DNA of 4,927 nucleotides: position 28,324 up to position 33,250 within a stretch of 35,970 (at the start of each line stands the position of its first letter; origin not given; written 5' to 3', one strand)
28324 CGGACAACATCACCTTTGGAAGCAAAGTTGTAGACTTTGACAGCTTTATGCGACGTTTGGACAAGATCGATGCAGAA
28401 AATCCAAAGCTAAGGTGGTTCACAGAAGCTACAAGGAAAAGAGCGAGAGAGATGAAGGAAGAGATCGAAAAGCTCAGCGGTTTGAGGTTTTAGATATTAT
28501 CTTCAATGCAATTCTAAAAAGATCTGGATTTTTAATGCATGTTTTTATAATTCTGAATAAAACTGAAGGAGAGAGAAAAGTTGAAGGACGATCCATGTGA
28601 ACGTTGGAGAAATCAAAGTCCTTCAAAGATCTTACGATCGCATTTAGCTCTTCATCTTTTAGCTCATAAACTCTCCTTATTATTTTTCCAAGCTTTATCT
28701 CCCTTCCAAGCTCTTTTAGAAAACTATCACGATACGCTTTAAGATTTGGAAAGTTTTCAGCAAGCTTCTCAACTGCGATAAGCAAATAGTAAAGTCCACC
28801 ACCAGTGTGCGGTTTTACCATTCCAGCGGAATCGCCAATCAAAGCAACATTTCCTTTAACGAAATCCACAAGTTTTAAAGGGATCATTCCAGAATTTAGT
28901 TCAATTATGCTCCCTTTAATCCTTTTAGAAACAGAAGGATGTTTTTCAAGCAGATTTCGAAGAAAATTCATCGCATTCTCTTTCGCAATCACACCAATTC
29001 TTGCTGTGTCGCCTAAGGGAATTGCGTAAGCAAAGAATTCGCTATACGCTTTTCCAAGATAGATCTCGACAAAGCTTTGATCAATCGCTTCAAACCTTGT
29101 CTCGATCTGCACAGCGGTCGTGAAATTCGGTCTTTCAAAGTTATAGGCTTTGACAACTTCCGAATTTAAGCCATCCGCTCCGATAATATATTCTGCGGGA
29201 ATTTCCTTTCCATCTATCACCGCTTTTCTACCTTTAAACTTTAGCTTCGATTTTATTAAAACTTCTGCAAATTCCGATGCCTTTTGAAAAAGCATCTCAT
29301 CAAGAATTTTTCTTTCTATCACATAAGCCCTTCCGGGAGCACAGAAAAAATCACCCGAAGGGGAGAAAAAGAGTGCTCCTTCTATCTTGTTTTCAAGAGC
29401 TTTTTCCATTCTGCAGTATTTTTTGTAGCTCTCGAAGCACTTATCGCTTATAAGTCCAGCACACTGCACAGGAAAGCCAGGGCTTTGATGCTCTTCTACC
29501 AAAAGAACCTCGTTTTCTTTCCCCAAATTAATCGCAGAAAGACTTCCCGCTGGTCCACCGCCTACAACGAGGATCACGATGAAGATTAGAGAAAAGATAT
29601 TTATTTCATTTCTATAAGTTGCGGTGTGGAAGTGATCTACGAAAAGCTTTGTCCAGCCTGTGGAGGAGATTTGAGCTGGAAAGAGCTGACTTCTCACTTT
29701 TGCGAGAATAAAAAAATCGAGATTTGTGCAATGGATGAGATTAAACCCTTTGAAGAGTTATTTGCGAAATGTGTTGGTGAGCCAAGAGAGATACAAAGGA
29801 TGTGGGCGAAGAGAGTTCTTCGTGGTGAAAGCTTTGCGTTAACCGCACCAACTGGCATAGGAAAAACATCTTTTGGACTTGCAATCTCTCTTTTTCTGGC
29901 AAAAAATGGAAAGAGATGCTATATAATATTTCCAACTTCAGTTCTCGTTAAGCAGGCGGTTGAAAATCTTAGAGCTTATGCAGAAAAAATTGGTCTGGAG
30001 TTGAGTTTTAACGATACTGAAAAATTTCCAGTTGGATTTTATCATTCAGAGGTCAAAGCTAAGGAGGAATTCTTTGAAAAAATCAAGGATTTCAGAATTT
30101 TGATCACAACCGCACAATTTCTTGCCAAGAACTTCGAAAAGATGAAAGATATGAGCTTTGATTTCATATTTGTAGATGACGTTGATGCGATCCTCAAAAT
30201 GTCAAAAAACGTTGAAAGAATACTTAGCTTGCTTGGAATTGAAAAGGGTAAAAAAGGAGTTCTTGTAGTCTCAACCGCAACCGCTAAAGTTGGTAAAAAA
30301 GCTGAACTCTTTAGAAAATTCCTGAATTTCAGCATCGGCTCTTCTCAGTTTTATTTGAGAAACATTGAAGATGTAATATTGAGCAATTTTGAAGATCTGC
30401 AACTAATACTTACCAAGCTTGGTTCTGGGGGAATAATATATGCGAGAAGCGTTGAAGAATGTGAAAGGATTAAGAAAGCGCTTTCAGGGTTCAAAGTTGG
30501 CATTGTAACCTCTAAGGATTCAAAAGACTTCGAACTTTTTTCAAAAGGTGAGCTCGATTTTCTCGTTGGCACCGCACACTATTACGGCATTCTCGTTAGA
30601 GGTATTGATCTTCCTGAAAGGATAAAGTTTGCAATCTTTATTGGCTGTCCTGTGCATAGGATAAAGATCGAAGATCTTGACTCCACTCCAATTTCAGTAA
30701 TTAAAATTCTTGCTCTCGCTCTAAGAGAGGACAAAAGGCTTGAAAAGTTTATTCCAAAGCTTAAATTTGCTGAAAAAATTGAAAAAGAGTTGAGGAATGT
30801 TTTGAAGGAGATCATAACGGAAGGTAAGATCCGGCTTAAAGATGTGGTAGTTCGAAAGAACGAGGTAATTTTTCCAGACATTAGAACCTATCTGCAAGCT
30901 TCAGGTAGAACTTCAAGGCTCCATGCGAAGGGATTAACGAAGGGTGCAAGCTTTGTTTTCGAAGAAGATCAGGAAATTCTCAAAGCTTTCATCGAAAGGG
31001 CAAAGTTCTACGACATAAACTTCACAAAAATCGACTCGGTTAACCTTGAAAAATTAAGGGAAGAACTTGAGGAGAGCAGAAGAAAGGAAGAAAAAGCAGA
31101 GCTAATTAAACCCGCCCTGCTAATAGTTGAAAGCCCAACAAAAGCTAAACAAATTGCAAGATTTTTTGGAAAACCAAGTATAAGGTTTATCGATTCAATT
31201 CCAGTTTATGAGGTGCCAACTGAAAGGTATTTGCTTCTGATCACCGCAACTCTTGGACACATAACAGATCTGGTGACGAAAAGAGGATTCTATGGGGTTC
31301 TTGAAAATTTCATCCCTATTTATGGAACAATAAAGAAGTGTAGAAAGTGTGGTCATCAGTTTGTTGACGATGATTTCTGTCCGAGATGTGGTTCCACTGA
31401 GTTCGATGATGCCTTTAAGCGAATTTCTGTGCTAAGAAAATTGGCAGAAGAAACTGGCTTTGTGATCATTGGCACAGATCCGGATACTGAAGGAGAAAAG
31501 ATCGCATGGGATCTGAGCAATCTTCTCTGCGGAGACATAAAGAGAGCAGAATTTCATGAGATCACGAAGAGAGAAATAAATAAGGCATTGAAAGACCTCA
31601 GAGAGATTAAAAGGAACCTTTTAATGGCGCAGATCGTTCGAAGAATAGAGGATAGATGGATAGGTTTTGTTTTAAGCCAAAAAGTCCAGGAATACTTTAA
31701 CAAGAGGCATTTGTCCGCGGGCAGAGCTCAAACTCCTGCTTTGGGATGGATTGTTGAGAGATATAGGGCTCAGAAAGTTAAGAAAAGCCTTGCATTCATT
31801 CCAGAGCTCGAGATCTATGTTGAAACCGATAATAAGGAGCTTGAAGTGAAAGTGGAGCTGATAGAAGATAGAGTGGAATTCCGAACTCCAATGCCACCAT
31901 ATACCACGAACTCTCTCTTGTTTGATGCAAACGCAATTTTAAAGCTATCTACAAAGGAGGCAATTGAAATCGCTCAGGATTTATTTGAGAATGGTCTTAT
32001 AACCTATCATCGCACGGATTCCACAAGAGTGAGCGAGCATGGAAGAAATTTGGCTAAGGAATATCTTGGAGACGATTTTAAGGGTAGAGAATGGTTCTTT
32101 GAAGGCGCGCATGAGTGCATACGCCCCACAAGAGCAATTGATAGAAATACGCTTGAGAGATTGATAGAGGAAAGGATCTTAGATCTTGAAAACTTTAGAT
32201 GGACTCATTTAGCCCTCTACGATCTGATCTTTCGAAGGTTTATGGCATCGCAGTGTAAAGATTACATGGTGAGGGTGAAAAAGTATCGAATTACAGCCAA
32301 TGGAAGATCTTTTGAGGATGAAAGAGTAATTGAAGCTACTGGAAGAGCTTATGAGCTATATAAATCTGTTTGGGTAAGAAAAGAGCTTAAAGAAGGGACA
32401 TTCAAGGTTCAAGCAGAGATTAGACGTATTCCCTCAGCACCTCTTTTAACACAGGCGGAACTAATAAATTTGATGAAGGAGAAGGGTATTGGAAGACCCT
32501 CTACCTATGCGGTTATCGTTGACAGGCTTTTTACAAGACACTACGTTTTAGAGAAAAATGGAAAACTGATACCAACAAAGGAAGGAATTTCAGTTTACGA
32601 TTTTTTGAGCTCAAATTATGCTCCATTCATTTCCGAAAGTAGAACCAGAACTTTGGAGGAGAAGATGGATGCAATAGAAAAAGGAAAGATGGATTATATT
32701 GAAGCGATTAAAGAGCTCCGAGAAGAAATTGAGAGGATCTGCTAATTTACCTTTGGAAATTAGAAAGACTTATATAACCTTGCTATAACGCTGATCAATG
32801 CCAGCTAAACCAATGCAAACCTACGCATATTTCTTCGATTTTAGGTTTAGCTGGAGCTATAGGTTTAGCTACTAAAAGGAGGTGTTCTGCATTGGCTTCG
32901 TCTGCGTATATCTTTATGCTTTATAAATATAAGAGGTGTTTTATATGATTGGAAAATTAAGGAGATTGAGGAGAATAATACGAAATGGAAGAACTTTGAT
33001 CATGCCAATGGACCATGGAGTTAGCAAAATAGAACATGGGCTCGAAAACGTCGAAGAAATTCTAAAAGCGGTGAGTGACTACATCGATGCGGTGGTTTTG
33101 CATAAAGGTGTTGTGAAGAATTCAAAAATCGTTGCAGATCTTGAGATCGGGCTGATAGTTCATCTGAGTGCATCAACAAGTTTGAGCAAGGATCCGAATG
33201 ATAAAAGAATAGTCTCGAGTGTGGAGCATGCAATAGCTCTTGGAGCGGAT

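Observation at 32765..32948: Aromatic-codon-rich leader ORF with alternative RNA pairings upstream of the archaeal aro operon: candidate leader-peptide attenuator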

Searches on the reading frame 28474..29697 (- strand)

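Call 88: search_protein_families(library=pfam, proteins=[window:28474-29697:-], max_evalue=0.00001)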
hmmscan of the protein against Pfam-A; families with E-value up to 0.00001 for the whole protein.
window:28474-29697:- (407 aa): 3 families
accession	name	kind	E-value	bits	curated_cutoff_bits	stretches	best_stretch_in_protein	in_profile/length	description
PF01494.25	FAD_binding_3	-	1.5e-11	44.6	22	1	42-302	4-304/349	FAD binding domain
PF04820.20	Trp_halogenase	-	3.8e-07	29.7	21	0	237-319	277-357/458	Tryptophan halogenase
PF05834.18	Lycopene_cycl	-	2.8e-06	27.1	23.4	1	42-311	2-285/380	Lycopene cyclase protein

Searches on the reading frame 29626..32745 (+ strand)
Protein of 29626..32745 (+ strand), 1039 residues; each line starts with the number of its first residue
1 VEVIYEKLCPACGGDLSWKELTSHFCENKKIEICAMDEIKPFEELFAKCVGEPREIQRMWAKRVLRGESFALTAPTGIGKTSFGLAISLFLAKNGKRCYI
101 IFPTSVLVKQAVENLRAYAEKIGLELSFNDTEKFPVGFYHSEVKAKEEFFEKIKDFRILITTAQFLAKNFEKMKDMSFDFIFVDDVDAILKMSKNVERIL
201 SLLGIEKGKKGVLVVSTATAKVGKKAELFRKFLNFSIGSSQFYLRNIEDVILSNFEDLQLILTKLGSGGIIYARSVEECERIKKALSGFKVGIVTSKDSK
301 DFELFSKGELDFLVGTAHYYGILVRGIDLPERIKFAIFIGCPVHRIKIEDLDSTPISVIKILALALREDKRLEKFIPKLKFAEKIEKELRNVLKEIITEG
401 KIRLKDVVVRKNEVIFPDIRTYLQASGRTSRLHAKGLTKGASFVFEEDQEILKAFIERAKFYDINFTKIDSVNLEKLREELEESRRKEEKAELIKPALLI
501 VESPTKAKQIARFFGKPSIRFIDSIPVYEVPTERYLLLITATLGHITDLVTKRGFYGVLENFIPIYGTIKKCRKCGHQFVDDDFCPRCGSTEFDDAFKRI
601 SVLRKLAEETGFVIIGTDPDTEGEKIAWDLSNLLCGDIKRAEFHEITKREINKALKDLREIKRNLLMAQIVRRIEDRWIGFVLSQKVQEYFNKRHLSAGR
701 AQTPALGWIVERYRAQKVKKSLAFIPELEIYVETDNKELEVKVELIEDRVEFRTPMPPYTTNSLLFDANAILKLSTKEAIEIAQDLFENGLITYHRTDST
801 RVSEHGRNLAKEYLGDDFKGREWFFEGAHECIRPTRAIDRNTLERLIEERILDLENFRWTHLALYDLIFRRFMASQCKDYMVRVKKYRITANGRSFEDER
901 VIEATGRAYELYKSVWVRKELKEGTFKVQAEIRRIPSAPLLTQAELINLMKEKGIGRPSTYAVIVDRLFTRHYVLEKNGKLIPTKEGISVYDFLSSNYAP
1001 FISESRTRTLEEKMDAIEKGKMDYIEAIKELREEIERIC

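Call 88: search_protein_families(library=pfam, proteins=[window:29626-32745:+], max_evalue=0.00001)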
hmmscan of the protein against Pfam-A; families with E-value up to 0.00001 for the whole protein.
window:29626-32745:+ (1039 aa): 4 families
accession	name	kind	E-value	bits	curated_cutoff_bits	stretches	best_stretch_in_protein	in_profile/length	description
PF01131.25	Topoisom_bac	-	1.5e-71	242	35.1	2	737-1027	105-409/411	DNA topoisomerase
PF01751.28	Toprim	-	1.7e-19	70.2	23.1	1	498-646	2-96/96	Toprim domain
PF00270.35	DEAD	-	5.5e-17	62.4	26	1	55-221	2-161/167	DEAD/DEAH box helicase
PF04851.21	ResIII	-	6.5e-10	39.6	22.5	1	53-219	4-161/164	Type III restriction enzyme, res subunit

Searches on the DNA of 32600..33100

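Call 5: search_rna_families(source=window, start=32600, end=33100, threshold=evalue, max_evalue=10, show_alignments=3)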
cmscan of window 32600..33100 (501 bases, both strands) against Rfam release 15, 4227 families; matches with E-value up to 10: 3.
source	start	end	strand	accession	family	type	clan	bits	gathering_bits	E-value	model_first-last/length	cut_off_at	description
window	32682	32788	+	RF01195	snR52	Gene; snRNA; snoRNA; CD-box;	-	18.8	45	7.1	1-92/92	no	Small nucleolar RNA snR52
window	32900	32987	+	RF03393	mir-2849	Gene; miRNA;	-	16.2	100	1.3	1-97/97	no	mir-2849 microRNA precursor family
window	32682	32780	+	RF01424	snoR118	Gene; snRNA; snoRNA; CD-box;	CL00071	13.4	44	5.1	1-92/92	no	small nucleolar RNA snoR118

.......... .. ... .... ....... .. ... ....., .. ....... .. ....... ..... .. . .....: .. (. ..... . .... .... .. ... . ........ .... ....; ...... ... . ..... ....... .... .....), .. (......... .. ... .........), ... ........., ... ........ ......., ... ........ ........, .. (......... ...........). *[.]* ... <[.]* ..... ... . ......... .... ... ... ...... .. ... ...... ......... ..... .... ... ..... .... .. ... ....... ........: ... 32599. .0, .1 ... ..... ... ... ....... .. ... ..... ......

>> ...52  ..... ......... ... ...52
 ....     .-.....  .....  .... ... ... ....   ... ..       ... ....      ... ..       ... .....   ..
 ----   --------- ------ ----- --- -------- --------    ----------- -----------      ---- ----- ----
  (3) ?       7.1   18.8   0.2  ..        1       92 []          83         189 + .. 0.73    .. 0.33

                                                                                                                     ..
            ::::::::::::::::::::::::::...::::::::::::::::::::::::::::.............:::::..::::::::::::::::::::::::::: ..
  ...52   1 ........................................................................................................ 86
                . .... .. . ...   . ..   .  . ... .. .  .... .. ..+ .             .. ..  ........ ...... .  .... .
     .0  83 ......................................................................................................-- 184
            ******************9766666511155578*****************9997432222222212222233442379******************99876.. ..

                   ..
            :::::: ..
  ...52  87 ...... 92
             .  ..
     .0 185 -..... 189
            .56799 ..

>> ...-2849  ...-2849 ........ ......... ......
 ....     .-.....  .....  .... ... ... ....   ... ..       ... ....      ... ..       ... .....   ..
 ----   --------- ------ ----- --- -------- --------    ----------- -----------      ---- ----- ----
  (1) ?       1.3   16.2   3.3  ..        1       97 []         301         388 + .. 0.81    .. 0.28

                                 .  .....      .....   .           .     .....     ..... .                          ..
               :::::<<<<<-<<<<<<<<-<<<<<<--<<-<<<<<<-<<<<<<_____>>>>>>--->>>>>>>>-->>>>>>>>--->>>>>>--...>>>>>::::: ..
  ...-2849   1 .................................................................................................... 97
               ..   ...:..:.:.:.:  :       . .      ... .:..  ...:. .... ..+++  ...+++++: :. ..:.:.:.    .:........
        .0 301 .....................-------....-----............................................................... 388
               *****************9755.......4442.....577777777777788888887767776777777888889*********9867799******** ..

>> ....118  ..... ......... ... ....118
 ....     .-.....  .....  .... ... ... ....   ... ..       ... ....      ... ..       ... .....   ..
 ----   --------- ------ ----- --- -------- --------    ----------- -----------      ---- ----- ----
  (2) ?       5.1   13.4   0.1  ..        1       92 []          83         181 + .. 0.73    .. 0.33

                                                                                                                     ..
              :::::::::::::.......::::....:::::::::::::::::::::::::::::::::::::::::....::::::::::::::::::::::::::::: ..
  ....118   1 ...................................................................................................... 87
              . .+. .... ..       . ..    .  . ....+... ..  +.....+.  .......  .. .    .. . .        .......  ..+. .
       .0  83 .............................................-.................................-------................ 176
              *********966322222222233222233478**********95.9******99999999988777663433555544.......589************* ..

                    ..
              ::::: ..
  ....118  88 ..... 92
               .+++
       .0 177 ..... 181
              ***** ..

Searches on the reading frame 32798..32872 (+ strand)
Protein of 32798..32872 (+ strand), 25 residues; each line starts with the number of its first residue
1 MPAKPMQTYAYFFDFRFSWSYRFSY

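Call 69: list_cluster_members(proteins=[window:32798-32872:+, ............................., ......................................, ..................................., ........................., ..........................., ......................, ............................, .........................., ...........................])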
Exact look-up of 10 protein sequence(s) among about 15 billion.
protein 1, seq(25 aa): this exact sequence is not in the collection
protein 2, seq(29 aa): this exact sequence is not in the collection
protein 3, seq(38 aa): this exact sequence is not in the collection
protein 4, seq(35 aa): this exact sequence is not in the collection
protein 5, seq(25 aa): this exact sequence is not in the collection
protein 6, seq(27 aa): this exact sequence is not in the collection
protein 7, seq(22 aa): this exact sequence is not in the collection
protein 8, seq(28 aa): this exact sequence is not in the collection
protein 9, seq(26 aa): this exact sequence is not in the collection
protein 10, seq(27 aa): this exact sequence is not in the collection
